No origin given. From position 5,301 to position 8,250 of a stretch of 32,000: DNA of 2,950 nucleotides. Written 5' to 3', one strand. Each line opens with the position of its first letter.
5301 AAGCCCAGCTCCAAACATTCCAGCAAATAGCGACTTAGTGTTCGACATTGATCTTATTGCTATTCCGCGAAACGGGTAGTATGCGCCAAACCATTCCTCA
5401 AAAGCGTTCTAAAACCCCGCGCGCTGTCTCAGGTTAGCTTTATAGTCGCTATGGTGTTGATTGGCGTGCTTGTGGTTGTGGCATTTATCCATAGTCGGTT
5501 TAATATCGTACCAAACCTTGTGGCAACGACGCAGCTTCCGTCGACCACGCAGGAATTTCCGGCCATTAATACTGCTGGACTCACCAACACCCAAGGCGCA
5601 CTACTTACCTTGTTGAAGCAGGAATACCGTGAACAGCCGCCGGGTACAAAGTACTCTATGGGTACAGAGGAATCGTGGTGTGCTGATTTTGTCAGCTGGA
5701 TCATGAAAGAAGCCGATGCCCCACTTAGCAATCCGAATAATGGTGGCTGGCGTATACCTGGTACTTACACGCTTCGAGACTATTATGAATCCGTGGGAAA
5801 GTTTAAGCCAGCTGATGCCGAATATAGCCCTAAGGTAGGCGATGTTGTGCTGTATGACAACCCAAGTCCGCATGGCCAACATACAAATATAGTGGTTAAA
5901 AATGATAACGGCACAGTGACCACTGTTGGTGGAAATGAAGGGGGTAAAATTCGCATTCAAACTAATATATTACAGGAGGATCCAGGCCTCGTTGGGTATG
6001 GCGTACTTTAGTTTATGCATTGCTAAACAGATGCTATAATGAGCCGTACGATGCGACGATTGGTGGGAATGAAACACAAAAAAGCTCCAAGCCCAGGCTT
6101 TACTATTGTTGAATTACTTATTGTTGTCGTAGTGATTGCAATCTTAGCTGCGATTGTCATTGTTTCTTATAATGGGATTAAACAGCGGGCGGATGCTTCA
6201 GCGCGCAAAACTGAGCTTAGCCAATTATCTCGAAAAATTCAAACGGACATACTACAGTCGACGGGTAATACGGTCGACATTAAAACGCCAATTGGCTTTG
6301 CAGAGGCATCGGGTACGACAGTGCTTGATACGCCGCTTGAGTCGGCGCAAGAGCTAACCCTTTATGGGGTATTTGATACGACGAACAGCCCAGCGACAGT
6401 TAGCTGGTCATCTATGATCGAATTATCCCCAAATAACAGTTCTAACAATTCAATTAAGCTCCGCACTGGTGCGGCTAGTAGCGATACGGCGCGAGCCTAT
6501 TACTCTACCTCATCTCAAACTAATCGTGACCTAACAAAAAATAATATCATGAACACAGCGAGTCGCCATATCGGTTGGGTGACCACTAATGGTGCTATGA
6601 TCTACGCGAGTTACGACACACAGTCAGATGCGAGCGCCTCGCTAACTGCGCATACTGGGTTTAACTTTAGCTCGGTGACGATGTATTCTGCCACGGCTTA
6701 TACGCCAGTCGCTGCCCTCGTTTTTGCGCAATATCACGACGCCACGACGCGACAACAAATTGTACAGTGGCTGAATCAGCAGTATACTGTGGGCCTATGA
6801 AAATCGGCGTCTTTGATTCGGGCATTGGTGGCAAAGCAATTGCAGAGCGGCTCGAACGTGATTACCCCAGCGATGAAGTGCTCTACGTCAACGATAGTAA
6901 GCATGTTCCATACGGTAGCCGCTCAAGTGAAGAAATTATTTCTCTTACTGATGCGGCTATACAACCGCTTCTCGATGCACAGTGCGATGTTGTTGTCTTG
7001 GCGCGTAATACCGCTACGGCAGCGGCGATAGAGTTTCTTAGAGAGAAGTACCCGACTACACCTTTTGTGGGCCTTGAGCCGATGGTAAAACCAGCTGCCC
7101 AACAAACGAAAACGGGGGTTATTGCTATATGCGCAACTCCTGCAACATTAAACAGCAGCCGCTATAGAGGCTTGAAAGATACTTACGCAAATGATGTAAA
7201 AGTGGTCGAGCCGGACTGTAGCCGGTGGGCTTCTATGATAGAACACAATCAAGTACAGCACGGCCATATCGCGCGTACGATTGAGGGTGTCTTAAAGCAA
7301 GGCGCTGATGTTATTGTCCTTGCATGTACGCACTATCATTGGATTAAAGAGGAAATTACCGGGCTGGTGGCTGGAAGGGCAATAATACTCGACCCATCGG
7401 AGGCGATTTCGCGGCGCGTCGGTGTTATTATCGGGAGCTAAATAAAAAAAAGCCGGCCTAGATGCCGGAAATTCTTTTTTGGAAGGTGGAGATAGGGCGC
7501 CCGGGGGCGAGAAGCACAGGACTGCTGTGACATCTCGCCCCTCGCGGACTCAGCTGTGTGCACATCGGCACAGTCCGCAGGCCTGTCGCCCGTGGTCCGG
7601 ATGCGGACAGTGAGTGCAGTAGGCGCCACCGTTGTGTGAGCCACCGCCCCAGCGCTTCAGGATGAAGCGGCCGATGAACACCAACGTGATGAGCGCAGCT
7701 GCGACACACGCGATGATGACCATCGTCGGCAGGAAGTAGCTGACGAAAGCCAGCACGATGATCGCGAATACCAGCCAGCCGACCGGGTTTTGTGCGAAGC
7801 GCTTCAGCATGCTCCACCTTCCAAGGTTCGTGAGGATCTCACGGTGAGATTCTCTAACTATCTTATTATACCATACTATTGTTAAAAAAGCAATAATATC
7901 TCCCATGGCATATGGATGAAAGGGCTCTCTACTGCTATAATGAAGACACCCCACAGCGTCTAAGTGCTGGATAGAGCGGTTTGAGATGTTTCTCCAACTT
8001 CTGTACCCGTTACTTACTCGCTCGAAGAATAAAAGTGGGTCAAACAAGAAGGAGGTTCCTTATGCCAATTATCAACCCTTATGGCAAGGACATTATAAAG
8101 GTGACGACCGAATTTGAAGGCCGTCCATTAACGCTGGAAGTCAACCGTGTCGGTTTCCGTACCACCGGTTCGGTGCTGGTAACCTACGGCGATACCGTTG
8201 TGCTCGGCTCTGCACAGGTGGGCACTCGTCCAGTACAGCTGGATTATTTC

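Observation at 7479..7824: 346-bp GC-rich cassette with perfect 13-bp inverted termini encoding an 86-aa two-TM, Cys/His-rich protein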

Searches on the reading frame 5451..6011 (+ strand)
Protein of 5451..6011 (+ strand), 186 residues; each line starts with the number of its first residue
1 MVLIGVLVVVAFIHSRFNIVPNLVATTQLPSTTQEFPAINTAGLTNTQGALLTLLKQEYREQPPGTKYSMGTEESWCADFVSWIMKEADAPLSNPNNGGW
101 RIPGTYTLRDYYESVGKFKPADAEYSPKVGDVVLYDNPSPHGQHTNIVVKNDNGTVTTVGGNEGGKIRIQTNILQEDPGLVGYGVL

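Call 4: search_protein_families(library=pfam, proteins=[window:5451-6011:+], max_evalue=0.1)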
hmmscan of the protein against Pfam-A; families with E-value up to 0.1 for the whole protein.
window:5451-6011:+ (186 aa): 2 families
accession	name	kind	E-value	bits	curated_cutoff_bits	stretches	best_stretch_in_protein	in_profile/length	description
PF05257.22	CHAP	-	8.2e-11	42.7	26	1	73-162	5-81/81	CHAP domain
PF12671.13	Amidase_6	-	0.097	13.2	23.2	0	124-155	100-132/163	Putative amidase domain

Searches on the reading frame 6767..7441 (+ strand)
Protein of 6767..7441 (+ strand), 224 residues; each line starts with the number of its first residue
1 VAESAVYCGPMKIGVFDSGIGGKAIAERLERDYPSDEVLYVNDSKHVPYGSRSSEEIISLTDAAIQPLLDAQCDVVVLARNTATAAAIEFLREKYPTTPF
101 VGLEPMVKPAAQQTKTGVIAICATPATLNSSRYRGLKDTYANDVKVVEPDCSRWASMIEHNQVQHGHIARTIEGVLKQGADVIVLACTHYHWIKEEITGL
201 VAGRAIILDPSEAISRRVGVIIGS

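Call 4: search_protein_families(library=pfam, proteins=[window:6767-7441:+], max_evalue=0.1)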
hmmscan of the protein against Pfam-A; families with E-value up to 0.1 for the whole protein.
window:6767-7441:+ (224 aa): 4 families
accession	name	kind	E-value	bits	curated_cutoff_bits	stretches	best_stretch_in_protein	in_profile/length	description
PF01177.27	Asp_Glu_race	-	7.6e-14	52.4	31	1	24-213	15-206/211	Asp/Glu/Hydantoin racemase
PF07302.16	AroM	-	0.0098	15.8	23.8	1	54-208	68-206/219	AroM protein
PF08937.16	ThsB_TIR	-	0.012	16.5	21.2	1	130-198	10-81/100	Thoeris protein ThsB, TIR-like domain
PF22033.1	Lamba1_VP3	-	0.062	11.4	27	1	93-192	747-845/955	Inner capsid protein lambda-1/VP3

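Call 11: find_related_loci(query=window:6767-7441:+, collection=genome_contigs, flank=4000)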
Query window:6767-7441:+ (224 aa) in genome_contigs; peptide patterns used: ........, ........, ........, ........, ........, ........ (x = any residue, [..] = any of these).
165 stretches matched a pattern; 10 encode a relative of the query (tblastn E <= 1e-3); 10 distinct loci.
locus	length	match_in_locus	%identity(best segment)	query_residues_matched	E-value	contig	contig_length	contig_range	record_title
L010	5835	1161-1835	66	5-222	1e-99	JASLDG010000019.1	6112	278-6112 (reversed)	MAG: Candidatus Saccharimonadales bacterium isolate SHSU.bins.118 k141_219564, whole genome shotgun sequence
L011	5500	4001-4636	67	11-222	2e-96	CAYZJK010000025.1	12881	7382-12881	MAG TPA_asm: uncultured Candidatus Saccharibacteria bacterium isolate SRP274231_co1_35 genome assembly, contig: NODE_476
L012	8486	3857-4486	65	11-220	3e-94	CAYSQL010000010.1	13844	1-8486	MAG TPA_asm: uncultured Candidatus Saccharibacteria bacterium isolate SRP216815_co1_70 genome assembly, contig: NODE_557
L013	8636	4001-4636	62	7-218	9e-90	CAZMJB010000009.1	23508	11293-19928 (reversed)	MAG TPA_asm: uncultured Candidatus Saccharibacteria bacterium isolate SRP329715_co2_366 genome assembly, contig: NODE_43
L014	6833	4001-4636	58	11-222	9e-87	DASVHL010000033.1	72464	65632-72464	MAG TPA_asm: Candidatus Saccharimonadales bacterium isolate SMAG_U2965 k141_3972, whole genome shotgun sequence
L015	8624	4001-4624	62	11-218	2e-86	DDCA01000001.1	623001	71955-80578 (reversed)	MAG TPA_asm: Candidatus Saccharibacteria bacterium UBA2018 UBA2018_contig_28, whole genome shotgun sequence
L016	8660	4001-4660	57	5-224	6e-86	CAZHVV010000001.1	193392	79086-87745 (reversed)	MAG TPA_asm: uncultured Candidatus Saccharibacteria bacterium isolate SRP302447_co4_31 genome assembly, contig: NODE_231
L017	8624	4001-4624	59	11-218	4e-84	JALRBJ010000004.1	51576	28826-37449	MAG: Candidatus Saccharimonadia bacterium isolate HM.28 NODE_4_length_51576_cov_5.007573, whole genome shotgun sequence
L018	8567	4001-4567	32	13-197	2e-27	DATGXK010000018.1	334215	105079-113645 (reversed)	MAG TPA_asm: Leadbetterella sp. isolate SMAG_U10607 k141_96938, whole genome shotgun sequence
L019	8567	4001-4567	32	13-197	3e-27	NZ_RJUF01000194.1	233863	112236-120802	Lacihabitans soyangensis strain KCTC23259 jcf7180000036468, whole genome shotgun sequence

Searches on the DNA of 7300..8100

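Call 45: search_rna_families(source=window, start=7300, end=8100, threshold=evalue, max_evalue=5)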
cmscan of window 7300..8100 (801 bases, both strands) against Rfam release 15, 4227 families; matches with E-value up to 5: 7.
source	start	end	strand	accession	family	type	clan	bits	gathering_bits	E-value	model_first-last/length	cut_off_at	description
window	7908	7968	+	RF01618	ceN114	Gene; snRNA; snoRNA; CD-box;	-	21.1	44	0.21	1-63/63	no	Nematode snoRNA ceN114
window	7493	7551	-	RF03395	mir-718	Gene; miRNA;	-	21.1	55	1.9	1-66/66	no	mir-718 microRNA precursor family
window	7822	7867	+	RF03416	mir-7383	Gene; miRNA;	-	17.7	88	1.1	1-59/59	no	mir-7383 microRNA precursor family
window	7708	7761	+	RF01516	v-snoRNA-1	Gene; snRNA; snoRNA; CD-box;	-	15.5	75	2.2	1-65/65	no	Human herpesvirus 1 small nucleolar RNA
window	7684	7745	+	RF01141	sR18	Gene; snRNA; snoRNA; CD-box;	-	14.7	45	1.3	1-56/56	no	Small nucleolar RNA sR18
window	7586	7674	-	RF02246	Six3os1_1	Gene; lncRNA;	-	14.6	50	1.3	1-87/87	no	Six3os1 conserved region 1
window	7444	7521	-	RF02837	anti-hemB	Gene; sRNA;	-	13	49.5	4.1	1-81/81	no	Burkholderia RNA 7 (anti-hemB)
